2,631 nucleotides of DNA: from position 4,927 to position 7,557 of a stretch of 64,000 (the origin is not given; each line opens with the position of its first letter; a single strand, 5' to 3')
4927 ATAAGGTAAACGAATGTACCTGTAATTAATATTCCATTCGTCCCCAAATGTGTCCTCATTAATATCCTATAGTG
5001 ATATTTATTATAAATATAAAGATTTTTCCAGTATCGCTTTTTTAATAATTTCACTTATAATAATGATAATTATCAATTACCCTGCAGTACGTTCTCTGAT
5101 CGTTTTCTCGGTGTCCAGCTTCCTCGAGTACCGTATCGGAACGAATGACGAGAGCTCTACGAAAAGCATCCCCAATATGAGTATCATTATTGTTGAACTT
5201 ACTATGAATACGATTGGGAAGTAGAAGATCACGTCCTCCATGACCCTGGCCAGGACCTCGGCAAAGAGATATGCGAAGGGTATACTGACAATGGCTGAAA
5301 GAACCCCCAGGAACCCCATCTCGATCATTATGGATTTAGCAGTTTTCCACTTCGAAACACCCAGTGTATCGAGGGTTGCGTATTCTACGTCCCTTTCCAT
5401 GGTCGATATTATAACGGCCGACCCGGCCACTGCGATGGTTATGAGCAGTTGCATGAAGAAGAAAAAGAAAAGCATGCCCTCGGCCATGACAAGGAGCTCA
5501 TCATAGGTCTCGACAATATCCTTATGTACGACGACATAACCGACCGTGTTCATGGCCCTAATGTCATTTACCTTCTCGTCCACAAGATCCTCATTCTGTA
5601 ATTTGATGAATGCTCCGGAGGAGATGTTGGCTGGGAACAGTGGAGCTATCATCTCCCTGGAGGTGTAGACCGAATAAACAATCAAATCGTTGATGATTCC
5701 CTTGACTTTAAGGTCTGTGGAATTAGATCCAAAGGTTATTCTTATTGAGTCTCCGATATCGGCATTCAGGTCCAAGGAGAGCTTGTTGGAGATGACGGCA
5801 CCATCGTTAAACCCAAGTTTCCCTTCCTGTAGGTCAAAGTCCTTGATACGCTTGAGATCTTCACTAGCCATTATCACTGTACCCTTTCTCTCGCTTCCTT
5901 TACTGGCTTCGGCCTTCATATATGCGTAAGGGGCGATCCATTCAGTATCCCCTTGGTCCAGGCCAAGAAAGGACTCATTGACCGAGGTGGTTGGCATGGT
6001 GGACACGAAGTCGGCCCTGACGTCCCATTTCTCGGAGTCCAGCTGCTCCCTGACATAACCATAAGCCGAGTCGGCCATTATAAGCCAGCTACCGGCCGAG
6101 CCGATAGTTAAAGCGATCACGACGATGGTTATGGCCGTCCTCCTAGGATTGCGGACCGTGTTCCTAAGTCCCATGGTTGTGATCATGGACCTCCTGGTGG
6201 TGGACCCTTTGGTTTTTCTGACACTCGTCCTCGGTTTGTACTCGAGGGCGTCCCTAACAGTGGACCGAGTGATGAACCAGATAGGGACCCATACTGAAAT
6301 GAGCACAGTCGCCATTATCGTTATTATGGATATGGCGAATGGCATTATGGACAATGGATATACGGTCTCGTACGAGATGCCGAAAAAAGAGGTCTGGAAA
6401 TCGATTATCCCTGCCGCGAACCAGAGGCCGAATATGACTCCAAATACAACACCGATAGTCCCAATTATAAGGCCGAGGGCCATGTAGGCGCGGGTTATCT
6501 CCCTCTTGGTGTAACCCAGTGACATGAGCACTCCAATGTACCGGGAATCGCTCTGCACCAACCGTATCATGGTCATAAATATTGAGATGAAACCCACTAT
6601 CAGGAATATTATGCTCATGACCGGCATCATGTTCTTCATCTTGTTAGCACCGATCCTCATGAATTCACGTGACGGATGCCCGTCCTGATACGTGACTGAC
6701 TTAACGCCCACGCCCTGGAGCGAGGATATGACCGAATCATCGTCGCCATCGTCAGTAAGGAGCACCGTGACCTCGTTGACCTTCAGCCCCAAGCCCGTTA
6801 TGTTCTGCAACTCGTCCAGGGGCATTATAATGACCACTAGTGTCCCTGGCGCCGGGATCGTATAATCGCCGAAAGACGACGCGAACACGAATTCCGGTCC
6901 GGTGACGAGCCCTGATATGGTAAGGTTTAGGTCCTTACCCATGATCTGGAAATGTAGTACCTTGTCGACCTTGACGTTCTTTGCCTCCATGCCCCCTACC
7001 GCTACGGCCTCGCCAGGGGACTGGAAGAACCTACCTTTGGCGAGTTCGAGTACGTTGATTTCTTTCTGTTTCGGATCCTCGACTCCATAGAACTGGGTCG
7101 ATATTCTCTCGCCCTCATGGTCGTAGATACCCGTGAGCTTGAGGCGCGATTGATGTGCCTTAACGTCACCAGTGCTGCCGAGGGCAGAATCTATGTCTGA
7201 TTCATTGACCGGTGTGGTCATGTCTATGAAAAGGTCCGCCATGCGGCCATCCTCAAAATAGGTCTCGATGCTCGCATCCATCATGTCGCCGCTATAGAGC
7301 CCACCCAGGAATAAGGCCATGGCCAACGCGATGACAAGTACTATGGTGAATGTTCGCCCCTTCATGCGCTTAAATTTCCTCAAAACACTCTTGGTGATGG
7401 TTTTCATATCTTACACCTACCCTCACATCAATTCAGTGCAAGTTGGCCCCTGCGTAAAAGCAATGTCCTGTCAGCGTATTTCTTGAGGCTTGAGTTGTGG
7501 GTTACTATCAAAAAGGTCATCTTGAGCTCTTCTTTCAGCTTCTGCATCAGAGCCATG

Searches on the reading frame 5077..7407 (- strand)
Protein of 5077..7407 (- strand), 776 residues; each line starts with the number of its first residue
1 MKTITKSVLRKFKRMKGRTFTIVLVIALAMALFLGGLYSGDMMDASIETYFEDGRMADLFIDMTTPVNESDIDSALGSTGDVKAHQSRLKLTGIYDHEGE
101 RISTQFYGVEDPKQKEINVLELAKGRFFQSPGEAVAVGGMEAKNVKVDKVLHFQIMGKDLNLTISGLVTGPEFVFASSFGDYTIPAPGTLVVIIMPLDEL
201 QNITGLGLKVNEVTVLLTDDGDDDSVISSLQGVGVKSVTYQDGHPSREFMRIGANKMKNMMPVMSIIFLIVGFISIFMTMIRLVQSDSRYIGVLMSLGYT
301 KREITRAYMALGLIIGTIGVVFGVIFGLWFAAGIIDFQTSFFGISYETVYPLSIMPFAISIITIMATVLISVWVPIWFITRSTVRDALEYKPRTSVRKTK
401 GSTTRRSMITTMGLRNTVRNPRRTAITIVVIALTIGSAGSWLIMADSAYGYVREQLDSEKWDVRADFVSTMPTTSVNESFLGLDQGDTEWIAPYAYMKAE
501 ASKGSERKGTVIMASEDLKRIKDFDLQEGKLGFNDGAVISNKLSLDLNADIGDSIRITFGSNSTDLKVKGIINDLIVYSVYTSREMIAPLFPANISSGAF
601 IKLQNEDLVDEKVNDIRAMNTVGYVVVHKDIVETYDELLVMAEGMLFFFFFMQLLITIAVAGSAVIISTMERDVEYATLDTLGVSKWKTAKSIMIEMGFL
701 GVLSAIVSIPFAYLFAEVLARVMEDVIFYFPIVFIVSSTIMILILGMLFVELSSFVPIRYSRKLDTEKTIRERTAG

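Call 19: search_protein_families(library=pfam, proteins=[window:5077-7407:-], max_evalue=0.001)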
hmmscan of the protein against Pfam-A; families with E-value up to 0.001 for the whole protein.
window:5077-7407:- (776 aa): 1 family
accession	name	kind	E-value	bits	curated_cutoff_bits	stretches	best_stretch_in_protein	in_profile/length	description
PF02687.27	FtsX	-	5.4e-28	97.9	25.5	2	263-382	2-118/120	FtsX-like permease C-terminal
